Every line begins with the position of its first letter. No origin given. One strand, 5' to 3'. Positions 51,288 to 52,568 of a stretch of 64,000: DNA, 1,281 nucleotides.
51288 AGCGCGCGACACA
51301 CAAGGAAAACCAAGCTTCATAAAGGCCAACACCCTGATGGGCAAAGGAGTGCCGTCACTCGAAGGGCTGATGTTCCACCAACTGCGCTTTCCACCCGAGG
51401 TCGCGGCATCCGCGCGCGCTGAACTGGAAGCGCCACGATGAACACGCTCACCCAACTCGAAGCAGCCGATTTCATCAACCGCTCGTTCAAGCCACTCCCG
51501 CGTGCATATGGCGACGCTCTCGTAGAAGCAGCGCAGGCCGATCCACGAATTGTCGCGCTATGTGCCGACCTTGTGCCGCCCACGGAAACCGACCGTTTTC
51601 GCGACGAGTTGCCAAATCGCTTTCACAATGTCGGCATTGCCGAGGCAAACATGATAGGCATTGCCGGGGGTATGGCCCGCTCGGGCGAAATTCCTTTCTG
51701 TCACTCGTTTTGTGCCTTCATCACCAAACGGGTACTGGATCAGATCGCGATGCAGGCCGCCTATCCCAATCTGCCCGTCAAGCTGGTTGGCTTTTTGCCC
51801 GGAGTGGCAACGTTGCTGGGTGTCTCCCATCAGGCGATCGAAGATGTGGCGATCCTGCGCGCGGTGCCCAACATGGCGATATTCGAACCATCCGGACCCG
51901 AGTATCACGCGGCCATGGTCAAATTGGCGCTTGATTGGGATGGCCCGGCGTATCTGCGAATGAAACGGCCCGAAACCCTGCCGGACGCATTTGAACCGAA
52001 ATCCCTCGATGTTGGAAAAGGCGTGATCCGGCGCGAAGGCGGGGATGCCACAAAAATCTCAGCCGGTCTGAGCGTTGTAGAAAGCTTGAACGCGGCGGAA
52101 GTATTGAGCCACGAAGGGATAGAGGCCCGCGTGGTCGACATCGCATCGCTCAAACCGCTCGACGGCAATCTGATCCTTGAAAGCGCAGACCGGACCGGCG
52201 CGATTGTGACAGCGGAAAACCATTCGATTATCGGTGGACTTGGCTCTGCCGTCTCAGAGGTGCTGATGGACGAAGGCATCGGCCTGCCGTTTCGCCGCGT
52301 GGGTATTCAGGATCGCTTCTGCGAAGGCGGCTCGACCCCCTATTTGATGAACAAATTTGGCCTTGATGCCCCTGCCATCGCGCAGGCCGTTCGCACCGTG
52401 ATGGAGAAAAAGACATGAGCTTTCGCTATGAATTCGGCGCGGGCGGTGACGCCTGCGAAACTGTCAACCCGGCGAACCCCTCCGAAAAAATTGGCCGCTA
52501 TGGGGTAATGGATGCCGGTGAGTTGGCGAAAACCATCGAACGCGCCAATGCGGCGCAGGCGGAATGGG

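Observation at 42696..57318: Cytoplasmic sulfatase between a TctCBA importer and transketolase-like/SDR genes, mirrored by a second transketolase-ALDH-enolase-FMO-SDR operon: candidate undescribed sulfate-ester catabolic system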

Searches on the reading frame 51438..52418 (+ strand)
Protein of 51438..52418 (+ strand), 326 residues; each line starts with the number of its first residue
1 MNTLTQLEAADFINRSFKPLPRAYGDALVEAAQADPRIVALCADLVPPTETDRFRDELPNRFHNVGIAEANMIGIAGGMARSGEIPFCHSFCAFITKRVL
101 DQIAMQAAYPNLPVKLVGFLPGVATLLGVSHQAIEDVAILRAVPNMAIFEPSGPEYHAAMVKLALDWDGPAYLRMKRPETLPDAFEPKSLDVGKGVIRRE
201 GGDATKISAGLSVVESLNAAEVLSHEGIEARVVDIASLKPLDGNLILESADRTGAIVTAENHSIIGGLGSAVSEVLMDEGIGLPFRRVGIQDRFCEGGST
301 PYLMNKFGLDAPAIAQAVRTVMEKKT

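Call 5: search_protein_families(library=pfam, proteins=[window:51438-52418:+])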
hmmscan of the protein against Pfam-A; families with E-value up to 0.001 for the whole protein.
window:51438-52418:+ (326 aa): 2 families
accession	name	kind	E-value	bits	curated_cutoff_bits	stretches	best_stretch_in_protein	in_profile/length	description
PF02779.29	Transket_pyr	-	5.4e-31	108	27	1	23-179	8-171/174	Transketolase, pyrimidine binding domain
PF02780.25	Transketolase_C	-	1.4e-28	99.7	25.9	1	193-314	1-124/124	Transketolase, C-terminal domain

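Call 6: search_protein_families(library=ncbifam, proteins=[window:51438-52418:+], max_evalue=0.00001)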
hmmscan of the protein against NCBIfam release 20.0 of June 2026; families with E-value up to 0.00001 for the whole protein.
window:51438-52418:+ (326 aa): 9 families
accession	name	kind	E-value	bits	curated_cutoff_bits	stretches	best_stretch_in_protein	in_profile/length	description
NF004559.0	PRK05899.2-5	equivalog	3.4e-63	213.9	488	1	22-324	322-626/627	transketolase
TIGR00204.1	dxs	equivalog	7.3e-56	189.9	465.95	1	22-322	314-615/616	1-deoxy-D-xylulose-5-phosphate synthase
NF003933.0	PRK05444.2-2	equivalog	2.1e-34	119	395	1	21-322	292-605/606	1-deoxy-D-xylulose-5-phosphate synthase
NF004556.0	PRK05899.2-2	equivalog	1.4e-29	102.8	575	1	23-322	327-638/639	transketolase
NF008968.0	PRK12315.1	subfamily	9.7e-26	90.1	510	1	23-321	284-580/582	1-deoxy-D-xylulose-5-phosphate synthase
NF006667.0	PRK09212.1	subfamily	5.2e-19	68.3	321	1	60-281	51-281/327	pyruvate dehydrogenase complex E1 component subunit beta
TIGR00232.1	tktlase_bact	equivalog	5.6e-16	58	682.25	1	25-242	356-581/654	transketolase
NF008854.0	PRK11892.1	equivalog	7.3e-16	57.9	454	1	190-280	329-419/464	pyruvate dehydrogenase complex E1 component subunit beta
NF004558.0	PRK05899.2-4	equivalog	8e-09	34.4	788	1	42-319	369-647/651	transketolase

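Call 23: search_solved_structures(query=window:51438-52418:+, max_evalue=1e-8, show_alignments=3)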
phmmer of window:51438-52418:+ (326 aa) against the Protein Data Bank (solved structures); distinct sequences matched with E-value up to 1e-8: 29.
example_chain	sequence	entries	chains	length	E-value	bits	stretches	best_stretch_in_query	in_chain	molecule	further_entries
6yaj_AAA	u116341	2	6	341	2.7e-75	256.7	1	22-322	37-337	C-terminal chain of split transketolase from Carboxydothermus hydrogenoformans | C-terminal component of the split chain transketolase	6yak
6rjb_A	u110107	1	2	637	3.1e-48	167.8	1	22-324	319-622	Transketolase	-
4kxu_A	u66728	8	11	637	1.9e-47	165.2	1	22-324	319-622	Transketolase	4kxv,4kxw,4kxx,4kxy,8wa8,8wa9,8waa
6ha3_A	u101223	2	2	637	1.9e-47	165.2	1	22-324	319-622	Transketolase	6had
3ooy_A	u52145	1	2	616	5.3e-47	163.7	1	22-320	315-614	Transketolase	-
3mos_A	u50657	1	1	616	1e-46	162.8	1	22-319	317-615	Transketolase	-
8a29_A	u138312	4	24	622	1e-37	133.2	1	21-323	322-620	1-deoxy-D-xylulose-5-phosphate synthase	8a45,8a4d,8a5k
8a8y_A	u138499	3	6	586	2.9e-35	125.2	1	21-319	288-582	1-deoxy-D-xylulose-5-phosphate synthase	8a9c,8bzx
2o1s_A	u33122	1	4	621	3.4e-35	125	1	21-317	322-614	1-deoxy-D-xylulose-5-phosphate synthase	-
2o1x_A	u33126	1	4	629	2e-30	109.3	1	14-316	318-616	1-deoxy-D-xylulose-5-phosphate synthase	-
6ouv_A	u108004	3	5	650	2.2e-30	109.2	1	14-316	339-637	1-deoxy-D-xylulose-5-phosphate synthase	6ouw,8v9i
6xxg_AAA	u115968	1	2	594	3.8e-30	108.4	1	14-316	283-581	1-deoxy-D-xylulose-5-phosphate synthase,1-deoxy-D-xylulose-5-phosphate synthase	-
7bzx_B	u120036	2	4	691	1e-28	103.7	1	23-314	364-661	1-deoxy-D-xylulose-5-phosphate synthase, chloroplastic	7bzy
9hn8_A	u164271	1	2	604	1.9e-25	93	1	23-317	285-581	1-deoxy-D-xylulose-5-phosphate synthase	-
8ogh_A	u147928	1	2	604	2.3e-25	92.7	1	23-317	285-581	1-deoxy-D-xylulose-5-phosphate synthase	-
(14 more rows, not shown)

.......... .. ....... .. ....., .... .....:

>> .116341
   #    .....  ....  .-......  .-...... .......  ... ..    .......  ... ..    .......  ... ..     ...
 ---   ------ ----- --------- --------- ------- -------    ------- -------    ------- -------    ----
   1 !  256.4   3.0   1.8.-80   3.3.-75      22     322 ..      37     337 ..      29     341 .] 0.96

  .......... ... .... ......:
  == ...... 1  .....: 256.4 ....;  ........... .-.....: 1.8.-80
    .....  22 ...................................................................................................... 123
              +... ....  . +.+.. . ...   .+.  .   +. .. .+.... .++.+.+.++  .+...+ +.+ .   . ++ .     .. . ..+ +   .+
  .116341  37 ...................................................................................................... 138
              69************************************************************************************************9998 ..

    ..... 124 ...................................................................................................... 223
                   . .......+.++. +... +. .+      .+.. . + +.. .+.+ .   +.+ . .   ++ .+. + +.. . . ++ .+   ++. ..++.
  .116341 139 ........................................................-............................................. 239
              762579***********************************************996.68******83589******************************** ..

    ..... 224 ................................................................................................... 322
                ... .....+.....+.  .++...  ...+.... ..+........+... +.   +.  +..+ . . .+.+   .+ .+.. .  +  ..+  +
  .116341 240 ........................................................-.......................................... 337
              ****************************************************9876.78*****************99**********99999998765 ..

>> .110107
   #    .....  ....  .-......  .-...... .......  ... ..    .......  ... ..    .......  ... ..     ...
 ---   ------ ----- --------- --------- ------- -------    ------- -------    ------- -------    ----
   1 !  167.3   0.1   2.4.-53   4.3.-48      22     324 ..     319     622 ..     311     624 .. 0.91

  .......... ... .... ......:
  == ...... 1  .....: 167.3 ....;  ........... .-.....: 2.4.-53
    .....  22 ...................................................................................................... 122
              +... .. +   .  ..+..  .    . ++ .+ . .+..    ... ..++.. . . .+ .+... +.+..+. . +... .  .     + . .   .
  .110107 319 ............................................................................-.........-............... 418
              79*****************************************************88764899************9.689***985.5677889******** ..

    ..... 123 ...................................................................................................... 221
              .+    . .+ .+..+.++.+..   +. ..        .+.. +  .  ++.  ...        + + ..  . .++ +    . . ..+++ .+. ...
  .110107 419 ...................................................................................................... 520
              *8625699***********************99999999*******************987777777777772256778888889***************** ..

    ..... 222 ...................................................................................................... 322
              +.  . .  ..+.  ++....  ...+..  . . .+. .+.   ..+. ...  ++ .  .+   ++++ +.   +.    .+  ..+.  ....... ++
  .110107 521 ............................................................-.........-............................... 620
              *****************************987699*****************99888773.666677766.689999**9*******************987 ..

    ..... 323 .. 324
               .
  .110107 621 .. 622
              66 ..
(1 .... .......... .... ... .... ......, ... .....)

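Call 63: search_protein_representatives(protein=window:51438-52418:+)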
Query: 326 residues. Proteins with E-value up to 0.001 (for the whole library): 21666; up to 1e-10: 9278; up to 1e-30: 1501. The best 150 are listed.
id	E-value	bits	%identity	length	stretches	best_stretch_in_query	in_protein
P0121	3.5e-110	384.5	58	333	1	8-321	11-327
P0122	3.5e-83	295.8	57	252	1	79-322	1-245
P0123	1.2e-73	264.4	47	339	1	18-314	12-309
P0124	6.8e-73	262.0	41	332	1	14-321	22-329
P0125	4.5e-70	252.7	65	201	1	140-317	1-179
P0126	7.2e-68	245.5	48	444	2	17-185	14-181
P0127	1.0e-67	245.0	43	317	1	22-325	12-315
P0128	1.2e-67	244.8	40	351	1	21-321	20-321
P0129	1.4e-67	244.5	43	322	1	18-325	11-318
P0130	5.6e-67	242.6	43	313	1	24-324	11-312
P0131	5.6e-67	242.5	44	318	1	22-319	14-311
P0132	1.3e-66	241.3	45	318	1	22-324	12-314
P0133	1.5e-66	241.2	45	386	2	20-208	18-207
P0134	2.5e-66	240.4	39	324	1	9-320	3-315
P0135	2.8e-65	237.0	40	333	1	22-319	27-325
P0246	1.9e-55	204.6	35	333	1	23-322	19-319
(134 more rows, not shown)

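Call 67: find_homologous_proteins(query=P0124, max_evalue=1e-60)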
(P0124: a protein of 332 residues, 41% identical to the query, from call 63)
Query P0124 (332 aa): 714 proteins with E <= 1e-60 among 2661 candidates; the best 120 are listed.
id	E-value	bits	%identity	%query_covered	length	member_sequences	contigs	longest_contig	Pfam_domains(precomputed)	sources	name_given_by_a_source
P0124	9.8e-218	739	100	100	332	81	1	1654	PF02780.26,PF02779.30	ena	-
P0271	2.2e-167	574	76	99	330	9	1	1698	PF02780.26,PF02779.30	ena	-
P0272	1.7e-160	551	72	100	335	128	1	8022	PF02780.26,PF02779.30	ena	-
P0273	8.3e-160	549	72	100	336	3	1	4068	PF02780.26,PF02779.30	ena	-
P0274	2.2e-158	544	71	100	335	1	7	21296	PF02780.26,PF02779.30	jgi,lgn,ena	-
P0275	3.1e-148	511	69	99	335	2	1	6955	PF02780.26,PF02779.30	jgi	-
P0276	2.1e-117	410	75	71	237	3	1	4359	PF02779.30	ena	-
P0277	1.7e-99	351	81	57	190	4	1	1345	PF02779.30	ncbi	-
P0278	6.9e-83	296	45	93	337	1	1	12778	PF02780.26,PF02779.30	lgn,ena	-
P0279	1.9e-82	295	45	93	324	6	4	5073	PF02780.26,PF02779.30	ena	-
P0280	1.9e-81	292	44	95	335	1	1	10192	PF02780.26,PF02779.30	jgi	jgi:transketolase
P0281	2.1e-81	292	46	95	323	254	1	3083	PF02780.26,PF02779.30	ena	-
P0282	3.0e-81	291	45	95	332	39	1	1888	PF02780.26,PF02779.30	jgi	-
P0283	3.3e-81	291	44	95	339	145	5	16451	PF02780.26,PF02779.30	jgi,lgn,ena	-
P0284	5.3e-81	290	47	93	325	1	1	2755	PF02780.26,PF02779.30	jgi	jgi:transketolase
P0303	4.2e-78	281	44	93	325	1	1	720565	PF17147.10,PF02780.26,PF02779.30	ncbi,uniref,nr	ncbi:transketolase family protein [Pelagibius sp. Alg239-R121]|uniref:transketolase family protein n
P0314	3.0e-77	278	45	89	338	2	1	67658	PF02780.26,PF02779.30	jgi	jgi:transketolase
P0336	2.0e-76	275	43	92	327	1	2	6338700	PF02780.26,PF02779.30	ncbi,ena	-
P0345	3.7e-76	274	42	98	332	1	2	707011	PF02780.26,PF02779.30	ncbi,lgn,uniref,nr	ncbi:transketolase [Bradyrhizobium liaoningense]|uniref:transketolase family protein n=1 Tax=Bradyrh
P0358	6.7e-76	274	41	98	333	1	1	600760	PF02780.26,PF02779.30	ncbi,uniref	ncbi:transketolase family protein [Rhizobium puerariae]|uniref:Transketolase family protein n=1 Tax=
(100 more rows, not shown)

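Call 68: find_encoding_contigs(protein=P0274, flank=10000, max_places=4)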
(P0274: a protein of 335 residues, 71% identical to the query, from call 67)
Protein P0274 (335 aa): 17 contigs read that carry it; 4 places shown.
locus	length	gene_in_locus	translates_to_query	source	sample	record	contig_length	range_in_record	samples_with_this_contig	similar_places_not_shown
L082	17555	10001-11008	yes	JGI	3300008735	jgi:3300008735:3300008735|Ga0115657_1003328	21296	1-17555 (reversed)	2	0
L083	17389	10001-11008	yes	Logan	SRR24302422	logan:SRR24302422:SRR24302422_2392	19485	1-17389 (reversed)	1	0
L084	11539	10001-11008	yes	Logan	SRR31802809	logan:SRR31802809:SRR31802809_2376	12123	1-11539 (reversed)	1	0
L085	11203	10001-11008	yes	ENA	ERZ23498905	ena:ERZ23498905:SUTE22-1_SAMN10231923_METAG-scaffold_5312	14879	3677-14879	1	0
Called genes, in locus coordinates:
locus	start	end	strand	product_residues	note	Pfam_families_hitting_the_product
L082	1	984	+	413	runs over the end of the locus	PF04412:AcnX, PF28403:AcnX_2nd, PF28406:AcnX_3rd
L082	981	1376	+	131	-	PF01989:AcnX_swivel_put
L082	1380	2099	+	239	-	PF00106:adh_short, PF01370:Epimerase, PF16363:GDP_Man_Dehyd, PF13561:adh_short_C2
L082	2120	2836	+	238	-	PF00106:adh_short, PF13561:adh_short_C2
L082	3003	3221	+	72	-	PF12973:Cupin_7 (weak)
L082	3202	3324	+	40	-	-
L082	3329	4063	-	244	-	PF01925:TauE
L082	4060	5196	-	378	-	PF02746:MR_MLE_N (weak), PF13378:MR_MLE_C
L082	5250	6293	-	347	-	PF03480:DctP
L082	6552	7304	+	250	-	PF00106:adh_short, PF08659:KR, PF13561:adh_short_C2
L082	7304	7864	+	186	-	PF04290:DctQ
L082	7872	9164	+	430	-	PF06808:DctM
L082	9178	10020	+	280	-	PF00456:Transketolase_N, PF13292:DXP_synthase_N (weak)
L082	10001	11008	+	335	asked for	PF02779:Transket_pyr, PF02780:Transketolase_C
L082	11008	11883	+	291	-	PF03446:NAD_binding_2, PF14833:NAD_binding_11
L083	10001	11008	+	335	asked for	PF02779:Transket_pyr, PF02780:Transketolase_C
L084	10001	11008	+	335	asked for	PF02779:Transket_pyr, PF02780:Transketolase_C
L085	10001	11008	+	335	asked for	PF02779:Transket_pyr, PF02780:Transketolase_C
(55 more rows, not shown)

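Call 71: find_encoding_contigs(protein=P0345, flank=9000, max_places=1)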
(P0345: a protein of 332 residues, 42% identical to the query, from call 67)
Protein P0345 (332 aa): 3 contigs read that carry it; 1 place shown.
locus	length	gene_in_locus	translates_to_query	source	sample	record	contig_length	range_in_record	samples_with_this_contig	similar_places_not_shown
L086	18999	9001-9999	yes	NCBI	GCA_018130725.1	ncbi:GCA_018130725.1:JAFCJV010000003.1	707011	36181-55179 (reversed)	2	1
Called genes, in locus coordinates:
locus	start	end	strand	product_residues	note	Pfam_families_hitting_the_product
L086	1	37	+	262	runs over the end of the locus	PF08501:Shikimate_dh_N, PF01488:Shikimate_DH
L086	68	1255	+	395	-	PF00005:ABC_tran, PF13304:AAA_21 (faint), PF08402:TOBE_2 (weak)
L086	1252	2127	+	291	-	PF00528:BPD_transp_1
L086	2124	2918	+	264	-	PF00528:BPD_transp_1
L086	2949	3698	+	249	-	PF13416:SBP_bac_8 (faint)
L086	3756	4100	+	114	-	PF26354:DMF_alpha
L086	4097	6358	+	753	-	PF13385:Laminin_G_3, PF20254:DMFA2_C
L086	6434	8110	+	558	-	PF20254:DMFA2_C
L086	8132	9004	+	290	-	PF00456:Transketolase_N, PF00676:E1_dh (weak), PF13292:DXP_synthase_N (weak)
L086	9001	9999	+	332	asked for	PF02779:Transket_pyr, PF02780:Transketolase_C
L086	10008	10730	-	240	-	PF00392:GntR, PF07729:FCD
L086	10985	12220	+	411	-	PF00202:Aminotran_3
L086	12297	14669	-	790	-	PF01315:Ald_Xan_dh_C, PF02738:MoCoBD_1, PF20256:MoCoBD_2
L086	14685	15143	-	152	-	PF00111:Fer2 (weak), PF01799:Fer2_2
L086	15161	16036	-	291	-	PF00941:FAD_binding_5, PF03450:CO_deh_flav_C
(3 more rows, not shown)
